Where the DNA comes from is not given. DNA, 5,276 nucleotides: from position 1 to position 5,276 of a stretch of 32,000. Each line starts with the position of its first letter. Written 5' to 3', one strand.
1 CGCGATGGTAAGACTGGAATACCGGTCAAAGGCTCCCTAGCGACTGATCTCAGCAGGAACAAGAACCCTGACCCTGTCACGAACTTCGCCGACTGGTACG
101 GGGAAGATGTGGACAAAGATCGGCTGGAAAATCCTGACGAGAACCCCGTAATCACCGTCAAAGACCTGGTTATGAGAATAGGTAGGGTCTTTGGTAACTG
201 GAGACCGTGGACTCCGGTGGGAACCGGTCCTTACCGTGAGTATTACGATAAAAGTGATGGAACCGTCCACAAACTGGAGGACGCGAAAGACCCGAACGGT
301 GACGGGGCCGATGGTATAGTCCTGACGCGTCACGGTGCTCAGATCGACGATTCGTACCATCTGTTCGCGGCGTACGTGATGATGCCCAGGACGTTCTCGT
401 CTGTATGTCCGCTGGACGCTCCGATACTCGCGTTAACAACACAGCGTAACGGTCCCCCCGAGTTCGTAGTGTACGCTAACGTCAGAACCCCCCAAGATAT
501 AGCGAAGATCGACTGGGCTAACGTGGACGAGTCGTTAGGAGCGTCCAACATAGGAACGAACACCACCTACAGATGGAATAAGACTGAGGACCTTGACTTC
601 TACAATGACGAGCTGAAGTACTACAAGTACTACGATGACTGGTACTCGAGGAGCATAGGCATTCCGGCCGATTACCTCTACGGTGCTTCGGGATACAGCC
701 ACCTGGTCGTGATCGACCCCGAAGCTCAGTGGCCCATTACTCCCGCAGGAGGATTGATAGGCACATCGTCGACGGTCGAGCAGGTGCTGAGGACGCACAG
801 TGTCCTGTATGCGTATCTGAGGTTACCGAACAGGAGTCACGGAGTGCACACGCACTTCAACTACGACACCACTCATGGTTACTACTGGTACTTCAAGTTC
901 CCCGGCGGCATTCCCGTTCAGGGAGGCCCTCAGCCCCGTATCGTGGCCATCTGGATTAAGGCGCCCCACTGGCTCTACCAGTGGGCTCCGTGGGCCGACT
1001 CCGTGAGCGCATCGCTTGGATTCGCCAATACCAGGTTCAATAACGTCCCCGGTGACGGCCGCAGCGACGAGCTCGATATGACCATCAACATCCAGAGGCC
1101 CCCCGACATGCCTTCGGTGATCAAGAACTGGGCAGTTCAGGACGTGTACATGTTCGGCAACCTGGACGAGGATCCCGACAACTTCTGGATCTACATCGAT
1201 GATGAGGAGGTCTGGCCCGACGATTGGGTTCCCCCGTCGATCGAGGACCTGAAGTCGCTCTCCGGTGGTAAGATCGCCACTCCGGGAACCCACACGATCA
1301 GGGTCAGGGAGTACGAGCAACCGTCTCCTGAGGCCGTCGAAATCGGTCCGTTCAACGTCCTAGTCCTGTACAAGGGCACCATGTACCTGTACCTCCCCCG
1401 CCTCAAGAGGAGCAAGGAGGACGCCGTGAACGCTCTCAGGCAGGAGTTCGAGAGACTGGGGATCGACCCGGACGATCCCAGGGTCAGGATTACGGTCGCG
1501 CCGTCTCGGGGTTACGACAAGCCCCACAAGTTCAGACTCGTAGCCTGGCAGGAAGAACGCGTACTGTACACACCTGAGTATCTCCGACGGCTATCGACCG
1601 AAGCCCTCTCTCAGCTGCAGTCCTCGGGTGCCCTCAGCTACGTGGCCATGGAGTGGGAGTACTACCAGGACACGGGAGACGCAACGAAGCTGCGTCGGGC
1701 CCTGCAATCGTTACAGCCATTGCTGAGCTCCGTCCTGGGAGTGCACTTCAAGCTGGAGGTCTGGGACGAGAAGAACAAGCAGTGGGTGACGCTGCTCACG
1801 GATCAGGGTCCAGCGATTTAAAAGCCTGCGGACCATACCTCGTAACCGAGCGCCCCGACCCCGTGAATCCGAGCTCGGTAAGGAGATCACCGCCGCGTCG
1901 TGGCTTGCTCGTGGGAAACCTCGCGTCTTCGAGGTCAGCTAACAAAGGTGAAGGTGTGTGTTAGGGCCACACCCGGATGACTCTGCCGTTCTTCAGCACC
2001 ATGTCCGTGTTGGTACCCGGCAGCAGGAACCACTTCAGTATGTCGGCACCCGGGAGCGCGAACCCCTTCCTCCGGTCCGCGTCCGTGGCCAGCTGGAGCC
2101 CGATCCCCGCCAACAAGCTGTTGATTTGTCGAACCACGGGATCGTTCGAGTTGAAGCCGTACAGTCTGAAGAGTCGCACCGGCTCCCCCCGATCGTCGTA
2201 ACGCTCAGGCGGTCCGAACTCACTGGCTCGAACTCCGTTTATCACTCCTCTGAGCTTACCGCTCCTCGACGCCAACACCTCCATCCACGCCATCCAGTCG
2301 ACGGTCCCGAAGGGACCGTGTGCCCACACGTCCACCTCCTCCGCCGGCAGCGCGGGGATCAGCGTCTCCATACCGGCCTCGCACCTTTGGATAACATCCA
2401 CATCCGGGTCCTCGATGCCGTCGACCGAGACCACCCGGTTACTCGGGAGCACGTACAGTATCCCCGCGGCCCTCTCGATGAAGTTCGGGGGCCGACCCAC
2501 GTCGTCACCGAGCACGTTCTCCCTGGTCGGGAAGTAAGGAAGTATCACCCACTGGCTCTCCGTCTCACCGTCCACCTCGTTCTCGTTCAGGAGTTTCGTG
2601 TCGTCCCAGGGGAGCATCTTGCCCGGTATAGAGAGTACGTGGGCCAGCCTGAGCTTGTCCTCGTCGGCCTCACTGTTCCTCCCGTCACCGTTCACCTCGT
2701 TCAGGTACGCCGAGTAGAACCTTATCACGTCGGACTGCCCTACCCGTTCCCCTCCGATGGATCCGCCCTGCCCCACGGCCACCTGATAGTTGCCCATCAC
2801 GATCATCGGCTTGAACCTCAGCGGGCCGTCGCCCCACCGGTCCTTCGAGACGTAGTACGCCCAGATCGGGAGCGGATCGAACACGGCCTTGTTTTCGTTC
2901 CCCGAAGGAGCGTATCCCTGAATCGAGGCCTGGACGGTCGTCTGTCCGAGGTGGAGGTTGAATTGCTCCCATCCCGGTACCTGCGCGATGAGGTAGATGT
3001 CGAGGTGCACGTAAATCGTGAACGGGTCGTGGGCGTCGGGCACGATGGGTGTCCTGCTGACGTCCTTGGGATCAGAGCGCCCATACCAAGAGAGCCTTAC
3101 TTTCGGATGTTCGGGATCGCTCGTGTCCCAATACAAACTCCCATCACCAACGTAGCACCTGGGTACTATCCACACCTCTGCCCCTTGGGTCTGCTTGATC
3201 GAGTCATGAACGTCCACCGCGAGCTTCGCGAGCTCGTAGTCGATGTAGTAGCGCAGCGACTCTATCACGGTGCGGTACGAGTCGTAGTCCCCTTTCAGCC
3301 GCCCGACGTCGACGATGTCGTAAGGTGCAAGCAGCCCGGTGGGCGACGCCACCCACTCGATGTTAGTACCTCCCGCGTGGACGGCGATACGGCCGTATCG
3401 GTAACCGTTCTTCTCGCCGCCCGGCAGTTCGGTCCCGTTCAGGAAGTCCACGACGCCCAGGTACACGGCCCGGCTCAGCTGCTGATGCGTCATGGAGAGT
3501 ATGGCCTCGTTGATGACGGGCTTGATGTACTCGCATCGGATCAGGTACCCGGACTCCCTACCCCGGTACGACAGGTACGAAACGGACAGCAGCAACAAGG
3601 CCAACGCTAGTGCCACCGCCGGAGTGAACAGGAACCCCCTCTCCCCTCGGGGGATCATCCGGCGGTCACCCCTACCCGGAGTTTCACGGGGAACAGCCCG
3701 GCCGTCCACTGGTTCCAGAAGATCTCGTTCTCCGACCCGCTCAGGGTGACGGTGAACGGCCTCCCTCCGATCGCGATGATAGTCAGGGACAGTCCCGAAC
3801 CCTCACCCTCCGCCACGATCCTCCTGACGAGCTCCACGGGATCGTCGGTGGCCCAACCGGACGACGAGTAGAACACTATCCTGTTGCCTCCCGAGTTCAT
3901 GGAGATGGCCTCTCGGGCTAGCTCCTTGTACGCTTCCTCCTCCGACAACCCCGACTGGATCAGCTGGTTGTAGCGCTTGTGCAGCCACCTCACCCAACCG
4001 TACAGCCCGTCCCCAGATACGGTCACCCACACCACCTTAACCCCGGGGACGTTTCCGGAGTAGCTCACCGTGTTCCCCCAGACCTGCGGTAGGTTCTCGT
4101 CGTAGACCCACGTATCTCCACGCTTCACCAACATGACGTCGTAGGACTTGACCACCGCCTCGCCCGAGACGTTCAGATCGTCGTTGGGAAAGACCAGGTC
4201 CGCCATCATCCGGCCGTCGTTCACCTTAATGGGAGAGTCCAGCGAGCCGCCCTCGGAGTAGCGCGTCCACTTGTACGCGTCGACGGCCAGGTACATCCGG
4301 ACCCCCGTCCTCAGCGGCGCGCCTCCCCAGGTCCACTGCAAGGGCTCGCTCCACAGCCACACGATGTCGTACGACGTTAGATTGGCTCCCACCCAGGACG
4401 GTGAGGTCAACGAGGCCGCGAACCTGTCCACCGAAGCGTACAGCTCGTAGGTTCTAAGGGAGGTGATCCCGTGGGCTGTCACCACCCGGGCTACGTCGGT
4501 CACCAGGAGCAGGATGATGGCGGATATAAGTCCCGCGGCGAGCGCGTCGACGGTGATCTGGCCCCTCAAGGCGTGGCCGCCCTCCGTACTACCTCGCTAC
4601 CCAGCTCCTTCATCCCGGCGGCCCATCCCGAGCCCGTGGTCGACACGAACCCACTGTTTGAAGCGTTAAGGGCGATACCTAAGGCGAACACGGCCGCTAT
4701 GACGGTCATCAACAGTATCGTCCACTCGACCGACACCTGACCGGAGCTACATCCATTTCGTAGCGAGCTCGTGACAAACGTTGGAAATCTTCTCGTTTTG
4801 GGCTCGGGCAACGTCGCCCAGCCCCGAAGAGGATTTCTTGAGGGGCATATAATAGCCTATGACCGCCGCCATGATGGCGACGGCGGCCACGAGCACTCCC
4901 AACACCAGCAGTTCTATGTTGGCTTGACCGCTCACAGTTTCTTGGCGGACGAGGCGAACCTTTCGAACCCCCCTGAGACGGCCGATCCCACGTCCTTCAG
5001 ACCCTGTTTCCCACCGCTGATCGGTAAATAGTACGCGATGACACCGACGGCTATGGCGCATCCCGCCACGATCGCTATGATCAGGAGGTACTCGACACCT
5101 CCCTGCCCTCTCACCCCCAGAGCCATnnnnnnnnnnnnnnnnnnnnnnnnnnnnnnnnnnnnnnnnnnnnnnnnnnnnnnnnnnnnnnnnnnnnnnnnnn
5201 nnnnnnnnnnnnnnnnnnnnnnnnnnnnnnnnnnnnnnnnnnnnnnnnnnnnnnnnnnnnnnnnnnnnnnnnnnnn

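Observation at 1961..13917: Complete Tad/Epd-like type IV pilus cluster with seven prepilin-type proteins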

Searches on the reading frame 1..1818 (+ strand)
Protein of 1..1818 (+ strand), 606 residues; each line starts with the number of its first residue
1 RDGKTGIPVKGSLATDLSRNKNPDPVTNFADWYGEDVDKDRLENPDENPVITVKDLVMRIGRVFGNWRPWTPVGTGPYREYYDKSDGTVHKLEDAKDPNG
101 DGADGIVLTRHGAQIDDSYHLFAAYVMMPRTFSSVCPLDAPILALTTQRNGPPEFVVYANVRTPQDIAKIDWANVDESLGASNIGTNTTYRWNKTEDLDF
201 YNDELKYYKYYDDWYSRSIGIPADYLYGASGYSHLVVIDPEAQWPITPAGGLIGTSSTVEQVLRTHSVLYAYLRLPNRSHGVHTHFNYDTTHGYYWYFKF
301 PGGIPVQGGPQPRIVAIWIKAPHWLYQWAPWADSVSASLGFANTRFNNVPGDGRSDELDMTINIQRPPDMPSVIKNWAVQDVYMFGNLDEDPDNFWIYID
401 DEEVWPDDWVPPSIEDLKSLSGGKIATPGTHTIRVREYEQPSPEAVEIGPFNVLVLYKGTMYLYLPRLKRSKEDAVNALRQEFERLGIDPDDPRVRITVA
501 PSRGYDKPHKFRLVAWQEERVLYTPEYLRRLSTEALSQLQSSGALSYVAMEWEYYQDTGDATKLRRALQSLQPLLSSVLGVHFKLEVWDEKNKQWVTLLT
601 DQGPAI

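Call 3: search_protein_families(library=pfam, proteins=[window:109-1818:+], max_evalue=0.01)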
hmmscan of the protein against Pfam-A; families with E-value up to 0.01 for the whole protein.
window:109-1818:+ (570 aa): 0 families

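Call 5: search_protein_families(library=ncbifam, proteins=[window:109-1818:+], max_evalue=0.01)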
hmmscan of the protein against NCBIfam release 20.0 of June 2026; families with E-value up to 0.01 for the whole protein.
window:109-1818:+ (570 aa): 0 families

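Call 66: search_protein_families(library=pfam, proteins=[window:1-1818:+], max_evalue=5)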
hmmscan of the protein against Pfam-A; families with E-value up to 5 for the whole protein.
window:1-1818:+ (606 aa): 0 families

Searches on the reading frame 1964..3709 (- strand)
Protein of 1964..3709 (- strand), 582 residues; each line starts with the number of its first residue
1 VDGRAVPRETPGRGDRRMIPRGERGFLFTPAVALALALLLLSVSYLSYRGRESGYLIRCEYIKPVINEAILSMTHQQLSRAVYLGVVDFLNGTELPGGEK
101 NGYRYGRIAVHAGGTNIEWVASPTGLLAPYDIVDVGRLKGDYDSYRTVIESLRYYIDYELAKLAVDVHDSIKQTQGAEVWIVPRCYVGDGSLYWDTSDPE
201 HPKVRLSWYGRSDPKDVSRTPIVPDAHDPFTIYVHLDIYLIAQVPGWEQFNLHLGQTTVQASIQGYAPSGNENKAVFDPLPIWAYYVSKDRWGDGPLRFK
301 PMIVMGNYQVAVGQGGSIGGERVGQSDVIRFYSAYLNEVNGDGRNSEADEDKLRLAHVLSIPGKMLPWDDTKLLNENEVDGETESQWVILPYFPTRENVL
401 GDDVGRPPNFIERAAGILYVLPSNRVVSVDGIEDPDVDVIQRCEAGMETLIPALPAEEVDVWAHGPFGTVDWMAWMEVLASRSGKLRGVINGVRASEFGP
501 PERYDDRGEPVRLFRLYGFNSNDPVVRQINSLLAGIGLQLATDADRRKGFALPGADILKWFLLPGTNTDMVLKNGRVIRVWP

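Call 3: search_protein_families(library=pfam, proteins=[window:1964-3709:-], max_evalue=0.01)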
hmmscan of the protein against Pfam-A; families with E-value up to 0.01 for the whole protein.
window:1964-3709:- (582 aa): 0 families

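Call 5: search_protein_families(library=ncbifam, proteins=[window:1964-3709:-], max_evalue=0.01)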
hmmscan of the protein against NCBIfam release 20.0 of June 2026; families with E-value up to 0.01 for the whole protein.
window:1964-3709:- (582 aa): 0 families

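Call 66: search_protein_families(library=pfam, proteins=[window:1964-3658:-], max_evalue=5)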
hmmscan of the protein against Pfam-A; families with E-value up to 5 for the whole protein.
window:1964-3658:- (565 aa): 0 families

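Call 81: find_related_loci(query=A4, collection=genome_contigs, flank=10000)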
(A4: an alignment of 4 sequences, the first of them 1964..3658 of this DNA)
Query A4 (565 aa) in genome_contigs; peptide patterns used: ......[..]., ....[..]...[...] (x = any residue, [..] = any of these).
16 stretches matched a pattern; 2 encode a relative of the query (tblastn E <= 1e-3); 2 distinct loci.
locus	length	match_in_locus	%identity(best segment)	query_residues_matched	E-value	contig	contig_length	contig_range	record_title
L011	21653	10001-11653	59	1-565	0e+0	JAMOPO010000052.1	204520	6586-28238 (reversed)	MAG: Methanobacteriota archaeon isolate 4559-240_metabat1_scaf2bin.048 4559-240_scaffold_7_c1, whole genome shotgun sequ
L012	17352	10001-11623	40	4-565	2e-96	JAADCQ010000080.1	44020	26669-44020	MAG: Methanopyri archaeon isolate L_MaxBin.003 contig-127_459, whole genome shotgun sequence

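Call 85: search_solved_structures(query=A4, max_evalue=1)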
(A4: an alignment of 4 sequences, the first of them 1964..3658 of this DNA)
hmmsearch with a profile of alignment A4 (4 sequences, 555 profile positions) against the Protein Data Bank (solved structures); distinct sequences matched with E-value up to 1: 0.

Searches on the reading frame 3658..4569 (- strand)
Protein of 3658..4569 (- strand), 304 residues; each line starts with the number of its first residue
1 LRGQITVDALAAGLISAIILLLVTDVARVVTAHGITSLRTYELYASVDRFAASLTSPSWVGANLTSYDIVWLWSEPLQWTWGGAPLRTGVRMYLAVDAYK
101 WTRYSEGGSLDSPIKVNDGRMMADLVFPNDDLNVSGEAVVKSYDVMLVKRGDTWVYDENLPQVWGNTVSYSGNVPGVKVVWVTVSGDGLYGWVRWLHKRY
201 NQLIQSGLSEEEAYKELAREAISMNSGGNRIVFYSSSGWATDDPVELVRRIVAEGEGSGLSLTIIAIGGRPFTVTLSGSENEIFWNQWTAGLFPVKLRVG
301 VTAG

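Call 3: search_protein_families(library=pfam, proteins=[window:3658-4569:-], max_evalue=0.01)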
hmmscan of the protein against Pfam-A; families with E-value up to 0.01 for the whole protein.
window:3658-4569:- (304 aa): 0 families

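Call 5: search_protein_families(library=ncbifam, proteins=[window:3658-4569:-], max_evalue=0.01)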
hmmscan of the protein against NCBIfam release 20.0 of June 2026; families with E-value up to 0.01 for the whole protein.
window:3658-4569:- (304 aa): 0 families

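Call 66: search_protein_families(library=pfam, proteins=[window:3658-4569:-], max_evalue=5)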
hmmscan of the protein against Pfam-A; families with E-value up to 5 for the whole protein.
window:3658-4569:- (304 aa): 2 families
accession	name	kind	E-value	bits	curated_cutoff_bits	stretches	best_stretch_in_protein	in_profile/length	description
PF22998.2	GNAT_LYC1-like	-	0.18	11.9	27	1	44-79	171-206/207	LYC1 GNAT-like C-terminal domain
PF00190.28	Cupin_1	-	0.2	11.7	22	1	116-167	60-102/151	Cupin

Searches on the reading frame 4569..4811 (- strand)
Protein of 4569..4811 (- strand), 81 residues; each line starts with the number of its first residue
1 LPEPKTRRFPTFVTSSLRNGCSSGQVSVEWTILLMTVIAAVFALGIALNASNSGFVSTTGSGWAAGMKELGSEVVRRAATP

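Call 4: search_protein_families(library=pfam, proteins=[window:4569-4811:-], max_evalue=1)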
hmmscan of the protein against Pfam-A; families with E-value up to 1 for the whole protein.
window:4569-4811:- (81 aa): 2 families
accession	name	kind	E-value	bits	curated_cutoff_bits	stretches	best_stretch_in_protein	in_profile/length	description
PF12555.13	SteA-like_C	-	0.17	12.4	26.4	1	27-54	10-37/52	SteA-like C-terminal domain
PF04021.17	Class_IIIsignal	-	0.56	10.7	23.7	1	24-45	3-24/27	Class III signal peptide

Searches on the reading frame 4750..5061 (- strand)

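Call 4: search_protein_families(library=pfam, proteins=[window:4750-5061:-], max_evalue=1)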
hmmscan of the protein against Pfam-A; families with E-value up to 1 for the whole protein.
window:4750-5061:- (104 aa): 1 family
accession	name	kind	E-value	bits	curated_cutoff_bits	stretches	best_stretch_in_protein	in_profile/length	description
PF10177.14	DUF2371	-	0.013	16.3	22.9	1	51-80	43-71/143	Uncharacterised conserved protein (DUF2371)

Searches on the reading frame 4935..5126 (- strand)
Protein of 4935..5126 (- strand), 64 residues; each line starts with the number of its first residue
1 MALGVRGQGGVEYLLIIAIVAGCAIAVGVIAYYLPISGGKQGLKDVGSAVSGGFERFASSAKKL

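Call 4: search_protein_families(library=pfam, proteins=[window:4935-5126:-], max_evalue=1)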
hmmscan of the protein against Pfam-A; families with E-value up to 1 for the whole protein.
window:4935-5126:- (64 aa): 3 families
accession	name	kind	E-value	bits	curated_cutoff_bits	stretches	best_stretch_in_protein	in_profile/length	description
PF04021.17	Class_IIIsignal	-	5.4e-05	23.4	23.7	1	6-29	2-25/27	Class III signal peptide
PF10215.14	Ost4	-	0.36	11.1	25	1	14-33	7-26/34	Oligosaccaryltransferase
PF11654.13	NCE101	-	0.51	10.5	24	1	23-34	11-22/45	Non-classical export protein 1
